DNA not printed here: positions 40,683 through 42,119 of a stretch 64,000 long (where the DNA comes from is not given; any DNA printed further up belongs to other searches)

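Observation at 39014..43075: Metal ABC importer whose two permeases each end in a DtxR-like winged-helix extension, behind a perfect 16-bp DtxR-box-like palindrome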

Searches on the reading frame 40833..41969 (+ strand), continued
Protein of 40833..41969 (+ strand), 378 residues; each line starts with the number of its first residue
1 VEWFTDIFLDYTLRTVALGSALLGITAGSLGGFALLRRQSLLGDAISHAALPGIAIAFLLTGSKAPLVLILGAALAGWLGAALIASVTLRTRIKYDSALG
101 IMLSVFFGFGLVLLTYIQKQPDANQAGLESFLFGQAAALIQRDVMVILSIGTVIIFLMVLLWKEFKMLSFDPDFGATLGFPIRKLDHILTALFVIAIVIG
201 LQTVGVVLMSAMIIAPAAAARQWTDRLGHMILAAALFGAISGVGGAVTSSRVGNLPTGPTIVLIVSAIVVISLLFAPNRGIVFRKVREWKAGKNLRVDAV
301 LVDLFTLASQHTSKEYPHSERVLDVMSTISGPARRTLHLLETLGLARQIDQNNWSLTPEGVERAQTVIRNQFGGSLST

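Call 68: search_solved_structures(query=window:40833-41966:+, max_evalue=0.001, show_alignments=1)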
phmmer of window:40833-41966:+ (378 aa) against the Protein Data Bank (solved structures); distinct sequences matched with E-value up to 0.001: 3.
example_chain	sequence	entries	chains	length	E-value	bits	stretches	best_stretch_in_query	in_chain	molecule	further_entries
7kyp_B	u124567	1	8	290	1.6e-33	119.9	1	13-285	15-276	Manganese ABC transporter, permease protein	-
7kyo_C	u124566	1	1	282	7.3e-33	117.7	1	13-280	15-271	Manganese ABC transporter, permease protein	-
9oko_B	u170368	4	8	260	7.4e-22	81.5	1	19-274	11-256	High-affinity zinc uptake system membrane protein ZnuB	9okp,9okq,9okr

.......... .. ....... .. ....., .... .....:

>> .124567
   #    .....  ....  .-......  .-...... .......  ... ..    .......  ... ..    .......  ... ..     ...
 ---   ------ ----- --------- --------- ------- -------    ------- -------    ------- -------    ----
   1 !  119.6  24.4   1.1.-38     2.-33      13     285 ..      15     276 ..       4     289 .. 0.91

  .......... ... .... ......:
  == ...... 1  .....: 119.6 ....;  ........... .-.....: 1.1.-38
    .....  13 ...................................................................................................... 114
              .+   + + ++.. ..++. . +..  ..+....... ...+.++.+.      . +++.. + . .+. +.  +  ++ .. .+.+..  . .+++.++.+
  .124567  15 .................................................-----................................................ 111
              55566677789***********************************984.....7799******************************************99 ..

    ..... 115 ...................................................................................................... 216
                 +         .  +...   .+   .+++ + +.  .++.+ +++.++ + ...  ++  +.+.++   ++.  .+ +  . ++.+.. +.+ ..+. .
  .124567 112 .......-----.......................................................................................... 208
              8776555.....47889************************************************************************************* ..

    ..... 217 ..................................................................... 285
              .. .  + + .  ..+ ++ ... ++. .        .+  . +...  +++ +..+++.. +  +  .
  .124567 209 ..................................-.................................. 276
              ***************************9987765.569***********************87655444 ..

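Call 85: search_protein_families(library=pfam, proteins=[L010:2838-5507:+, L005:2475-3368:+, L005:3533-4210:+], max_evalue=0.001)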
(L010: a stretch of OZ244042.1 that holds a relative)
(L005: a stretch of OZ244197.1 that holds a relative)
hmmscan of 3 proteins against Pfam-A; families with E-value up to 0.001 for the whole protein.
L010:2838-5507:+ (889 aa): 1 family
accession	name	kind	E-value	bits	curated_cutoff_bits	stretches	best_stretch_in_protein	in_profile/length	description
PF13860.13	FlgD_ig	-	1.5e-07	31.8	27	1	813-877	16-76/79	FlgD Ig-like domain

L005:2475-3368:+ (297 aa): 0 families

L005:3533-4210:+ (225 aa): 5 families
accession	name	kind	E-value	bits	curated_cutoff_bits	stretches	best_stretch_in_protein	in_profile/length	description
PF02742.21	Fe_dep_repr_C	-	2.7e-30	104.6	27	1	66-131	4-69/70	Iron dependent repressor, metal binding and dimerisation domain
PF04023.20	FeoA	-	6.4e-19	68.2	23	1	143-215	1-73/74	FeoA domain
PF01325.25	Fe_dep_repress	-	3.1e-18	66.1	26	1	1-60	1-60/60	Iron dependent repressor, N-terminal DNA binding domain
PF02082.26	Rrf2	-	0.00013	22.5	30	1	10-75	9-78/132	Iron-dependent Transcriptional regulator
PF13412.12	HTH_24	-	0.00018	21.5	21.9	1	13-53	9-48/48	Winged helix-turn-helix DNA-binding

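Call 90: find_encoding_contigs(protein=P0006, flank=10000, max_places=2)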
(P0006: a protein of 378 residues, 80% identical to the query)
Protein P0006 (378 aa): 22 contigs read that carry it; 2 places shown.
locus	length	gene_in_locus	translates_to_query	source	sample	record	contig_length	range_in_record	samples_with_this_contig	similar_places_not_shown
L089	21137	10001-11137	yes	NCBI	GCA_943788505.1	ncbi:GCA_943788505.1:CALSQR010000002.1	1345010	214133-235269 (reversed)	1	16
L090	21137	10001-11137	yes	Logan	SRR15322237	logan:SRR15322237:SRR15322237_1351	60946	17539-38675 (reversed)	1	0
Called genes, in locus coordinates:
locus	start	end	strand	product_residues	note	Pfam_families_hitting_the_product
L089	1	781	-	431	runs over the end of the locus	PF01590:GAF, PF13185:GAF_2, PF13492:GAF_3 (weak), PF07228:SpoIIE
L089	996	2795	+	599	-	PF00664:ABC_membrane, PF00005:ABC_tran, PF02463:SMC_N (faint)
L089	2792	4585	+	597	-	PF00664:ABC_membrane, PF00005:ABC_tran, PF13401:AAA_22 (faint)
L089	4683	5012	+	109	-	PF12840:HTH_20, PF01022:HTH_5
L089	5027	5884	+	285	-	PF01135:PCMT, PF05175:MTS (weak), PF13489:Methyltransf_23, PF01209:Ubie_methyltran, PF13847:Methyltransf_31, PF08241:Methyltransf_11, PF08242:Methyltransf_12, PF13649:Methyltransf_25, +1 more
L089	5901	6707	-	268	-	PF00085:Thioredoxin, PF13098:Thioredoxin_2, PF13432:TPR_16 (faint), PF14559:TPR_19 (faint), PF14561:TPR_20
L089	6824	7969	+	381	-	PF26549:Tricorn_N, PF26550:Tricorn_2nd (faint), PF07676:PD40, PF26549:Tricorn_N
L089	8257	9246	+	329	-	PF01297:ZnuA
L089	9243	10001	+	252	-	PF00005:ABC_tran, PF02463:SMC_N (weak), PF13304:AAA_21 (faint)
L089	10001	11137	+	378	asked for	PF00950:ABC-3, PF01032:FecCD (weak)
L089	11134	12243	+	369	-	PF00950:ABC-3, PF01032:FecCD (weak)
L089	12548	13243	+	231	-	-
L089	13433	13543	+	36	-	-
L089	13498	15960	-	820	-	PF01578:Cytochrom_C_asm, PF16327:CcmF_C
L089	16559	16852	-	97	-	PF05164:ZapA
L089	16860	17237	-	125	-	-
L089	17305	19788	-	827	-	PF01588:tRNA_bind, PF03483:B3_4, PF03484:B5, PF17759:tRNA_synthFbeta, PF03147:FDX-ACB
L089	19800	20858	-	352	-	PF02912:Phe_tRNA-synt_N, PF01409:tRNA-synt_2d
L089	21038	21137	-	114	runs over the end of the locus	PF00453:Ribosomal_L20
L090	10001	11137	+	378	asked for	PF00950:ABC-3, PF01032:FecCD (weak)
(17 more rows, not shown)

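Call 92: find_encoding_contigs(protein=P0372, flank=6000, max_places=4)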
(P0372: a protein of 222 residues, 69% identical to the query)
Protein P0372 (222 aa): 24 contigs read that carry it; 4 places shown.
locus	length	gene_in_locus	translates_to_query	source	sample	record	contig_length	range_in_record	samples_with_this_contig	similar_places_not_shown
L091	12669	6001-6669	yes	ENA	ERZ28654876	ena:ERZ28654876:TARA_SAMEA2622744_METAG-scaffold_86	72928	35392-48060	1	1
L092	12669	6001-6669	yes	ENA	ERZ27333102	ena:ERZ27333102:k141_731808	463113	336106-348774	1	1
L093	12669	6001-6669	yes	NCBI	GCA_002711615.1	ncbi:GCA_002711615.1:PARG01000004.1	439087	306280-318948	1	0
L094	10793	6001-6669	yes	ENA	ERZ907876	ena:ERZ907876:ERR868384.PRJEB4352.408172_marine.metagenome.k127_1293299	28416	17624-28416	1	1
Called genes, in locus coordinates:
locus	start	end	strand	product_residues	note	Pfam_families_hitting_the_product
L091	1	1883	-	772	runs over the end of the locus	PF02585:PIG-L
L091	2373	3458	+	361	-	PF05343:Peptidase_M42, PF01546:Peptidase_M20, PF02127:Peptidase_M18 (weak)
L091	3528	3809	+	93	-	-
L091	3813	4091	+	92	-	-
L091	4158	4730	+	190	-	PF14064:HmuY (faint)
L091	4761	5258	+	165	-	-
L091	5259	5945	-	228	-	PF13557:Phenol_MetA_deg (faint)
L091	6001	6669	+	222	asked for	PF01325:Fe_dep_repress, PF12840:HTH_20 (faint), PF01047:MarR (weak), PF09339:HTH_IclR (faint), PF12802:MarR_2 (weak), PF02742:Fe_dep_repr_C, PF04023:FeoA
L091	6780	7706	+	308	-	PF01297:ZnuA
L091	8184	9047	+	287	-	PF13481:AAA_25 (faint), PF00005:ABC_tran, PF02463:SMC_N (faint), PF13304:AAA_21 (faint)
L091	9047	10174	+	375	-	PF00950:ABC-3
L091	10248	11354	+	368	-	PF00950:ABC-3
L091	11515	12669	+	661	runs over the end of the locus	PF01433:Peptidase_M1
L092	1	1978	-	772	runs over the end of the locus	PF02585:PIG-L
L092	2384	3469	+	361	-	PF05343:Peptidase_M42, PF01546:Peptidase_M20, PF02127:Peptidase_M18 (weak)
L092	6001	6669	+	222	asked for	PF01325:Fe_dep_repress, PF12840:HTH_20 (faint), PF01047:MarR (weak), PF09339:HTH_IclR (faint), PF12802:MarR_2 (weak), PF02742:Fe_dep_repr_C, PF04023:FeoA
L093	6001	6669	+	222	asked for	PF01325:Fe_dep_repress, PF12840:HTH_20 (faint), PF01047:MarR (weak), PF09339:HTH_IclR (faint), PF12802:MarR_2 (weak), PF02742:Fe_dep_repr_C, PF04023:FeoA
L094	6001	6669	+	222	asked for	PF01325:Fe_dep_repress, PF12840:HTH_20 (faint), PF01047:MarR (weak), PF09339:HTH_IclR (faint), PF12802:MarR_2 (weak), PF02742:Fe_dep_repr_C, PF04023:FeoA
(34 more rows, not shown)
